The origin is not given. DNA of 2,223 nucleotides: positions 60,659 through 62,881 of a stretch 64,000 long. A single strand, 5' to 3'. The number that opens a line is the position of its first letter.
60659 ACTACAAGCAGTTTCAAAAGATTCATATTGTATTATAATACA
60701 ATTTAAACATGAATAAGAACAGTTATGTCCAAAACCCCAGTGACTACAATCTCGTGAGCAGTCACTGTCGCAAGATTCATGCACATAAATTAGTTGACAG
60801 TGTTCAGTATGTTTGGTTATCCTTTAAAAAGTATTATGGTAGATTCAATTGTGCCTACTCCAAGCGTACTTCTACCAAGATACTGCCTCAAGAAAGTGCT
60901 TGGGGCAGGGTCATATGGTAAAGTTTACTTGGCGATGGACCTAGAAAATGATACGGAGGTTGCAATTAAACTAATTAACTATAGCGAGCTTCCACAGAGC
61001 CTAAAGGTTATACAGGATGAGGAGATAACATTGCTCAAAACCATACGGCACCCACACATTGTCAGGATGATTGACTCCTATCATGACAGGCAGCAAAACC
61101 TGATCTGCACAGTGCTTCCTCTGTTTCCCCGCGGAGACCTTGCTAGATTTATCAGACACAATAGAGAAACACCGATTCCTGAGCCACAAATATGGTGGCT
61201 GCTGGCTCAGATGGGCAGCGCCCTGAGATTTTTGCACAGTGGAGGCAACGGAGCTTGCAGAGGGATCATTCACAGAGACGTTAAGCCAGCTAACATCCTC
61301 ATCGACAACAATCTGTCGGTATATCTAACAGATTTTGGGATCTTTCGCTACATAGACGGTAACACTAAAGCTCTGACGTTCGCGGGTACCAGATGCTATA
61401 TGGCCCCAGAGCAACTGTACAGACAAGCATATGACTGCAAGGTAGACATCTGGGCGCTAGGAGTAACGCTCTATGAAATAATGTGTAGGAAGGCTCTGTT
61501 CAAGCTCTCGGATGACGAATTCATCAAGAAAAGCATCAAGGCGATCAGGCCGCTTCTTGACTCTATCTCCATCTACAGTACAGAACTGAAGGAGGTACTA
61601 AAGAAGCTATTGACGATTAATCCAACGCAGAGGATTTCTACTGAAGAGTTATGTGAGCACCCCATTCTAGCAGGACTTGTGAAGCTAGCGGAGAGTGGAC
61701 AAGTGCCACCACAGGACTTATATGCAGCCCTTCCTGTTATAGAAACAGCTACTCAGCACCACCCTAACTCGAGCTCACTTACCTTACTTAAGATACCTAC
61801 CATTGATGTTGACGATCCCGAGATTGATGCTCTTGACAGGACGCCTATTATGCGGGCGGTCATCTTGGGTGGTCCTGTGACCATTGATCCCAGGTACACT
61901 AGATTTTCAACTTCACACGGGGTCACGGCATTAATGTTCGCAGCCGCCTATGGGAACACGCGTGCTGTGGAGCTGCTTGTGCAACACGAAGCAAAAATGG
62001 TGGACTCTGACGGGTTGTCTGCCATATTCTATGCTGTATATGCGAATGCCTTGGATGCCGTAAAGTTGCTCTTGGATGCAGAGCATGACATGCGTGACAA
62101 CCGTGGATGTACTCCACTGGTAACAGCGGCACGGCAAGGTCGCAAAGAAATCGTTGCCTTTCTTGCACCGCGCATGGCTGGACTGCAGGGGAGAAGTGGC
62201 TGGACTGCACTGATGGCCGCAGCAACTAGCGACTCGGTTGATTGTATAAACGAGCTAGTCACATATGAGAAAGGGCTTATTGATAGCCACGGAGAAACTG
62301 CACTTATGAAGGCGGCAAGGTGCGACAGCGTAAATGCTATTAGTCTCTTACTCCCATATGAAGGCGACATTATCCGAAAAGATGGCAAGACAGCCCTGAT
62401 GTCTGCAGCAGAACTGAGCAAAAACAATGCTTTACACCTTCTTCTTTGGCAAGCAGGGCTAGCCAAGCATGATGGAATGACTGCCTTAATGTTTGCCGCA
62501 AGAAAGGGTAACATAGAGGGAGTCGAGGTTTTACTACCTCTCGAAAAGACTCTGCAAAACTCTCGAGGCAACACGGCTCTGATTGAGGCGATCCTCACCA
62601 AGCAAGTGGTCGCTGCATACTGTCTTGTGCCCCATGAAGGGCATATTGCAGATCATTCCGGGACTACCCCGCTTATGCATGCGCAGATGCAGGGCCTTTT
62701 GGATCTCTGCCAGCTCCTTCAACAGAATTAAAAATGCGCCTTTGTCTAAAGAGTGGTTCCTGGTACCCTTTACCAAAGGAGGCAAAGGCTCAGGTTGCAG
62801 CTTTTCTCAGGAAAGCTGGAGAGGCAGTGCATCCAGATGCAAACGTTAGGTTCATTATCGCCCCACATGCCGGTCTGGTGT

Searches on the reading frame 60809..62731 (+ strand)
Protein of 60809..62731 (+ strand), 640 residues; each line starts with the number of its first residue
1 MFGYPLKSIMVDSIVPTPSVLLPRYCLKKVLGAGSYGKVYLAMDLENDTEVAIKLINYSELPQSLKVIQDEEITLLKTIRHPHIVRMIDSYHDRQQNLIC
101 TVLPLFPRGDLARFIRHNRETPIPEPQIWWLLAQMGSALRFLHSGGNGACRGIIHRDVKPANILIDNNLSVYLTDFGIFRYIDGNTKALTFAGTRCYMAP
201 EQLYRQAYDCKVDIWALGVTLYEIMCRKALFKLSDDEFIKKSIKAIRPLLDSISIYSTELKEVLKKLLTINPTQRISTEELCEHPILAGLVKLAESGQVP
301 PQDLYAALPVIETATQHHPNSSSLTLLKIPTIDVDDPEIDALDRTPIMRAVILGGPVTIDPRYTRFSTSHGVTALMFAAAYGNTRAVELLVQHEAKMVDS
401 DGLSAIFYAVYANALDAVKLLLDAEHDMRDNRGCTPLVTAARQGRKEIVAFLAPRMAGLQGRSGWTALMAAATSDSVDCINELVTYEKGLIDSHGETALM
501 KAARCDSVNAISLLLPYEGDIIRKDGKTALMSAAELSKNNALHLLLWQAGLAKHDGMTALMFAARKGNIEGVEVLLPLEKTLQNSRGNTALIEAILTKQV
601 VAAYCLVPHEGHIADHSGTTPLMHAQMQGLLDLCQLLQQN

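Call 59: search_protein_families(library=pfam, proteins=[window:60809-62731:+], max_evalue=0.01)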
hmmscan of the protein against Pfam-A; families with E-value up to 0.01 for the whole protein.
window:60809-62731:+ (640 aa): 9 families
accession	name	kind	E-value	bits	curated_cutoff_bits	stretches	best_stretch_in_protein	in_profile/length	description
PF00069.31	Pkinase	-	5.8e-58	196.8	31.7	1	27-286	3-262/263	Protein kinase domain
PF12796.13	Ank_2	-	9.2e-55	183.6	27.3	6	415-486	10-82/90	Ankyrin repeats (3 copies)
PF07714.23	PK_Tyr_Ser-Thr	-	2.7e-37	128.9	23.1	1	27-283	3-256/258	Protein tyrosine and serine/threonine kinase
PF00023.36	Ank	-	6.2e-31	105.2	21.1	1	370-396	1-27/33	Ankyrin repeat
PF13857.12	Ank_5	-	1.4e-26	92.7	27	4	556-594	16-56/56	Ankyrin repeats (many copies)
PF13606.12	Ank_3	-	5.4e-25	84.8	22.3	0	370-395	1-26/30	Ankyrin repeat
PF13637.12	Ank_4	-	2.8e-20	72.4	22.7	3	375-422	1-50/50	Ankyrin repeats (many copies)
PF14531.12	Kinase-like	-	8.4e-06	25.7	25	1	151-247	164-268/289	Kinase-like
PF03109.22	ABC1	-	6.7e-05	22.6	22.9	1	151-188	186-223/244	ABC1 atypical kinase-like domain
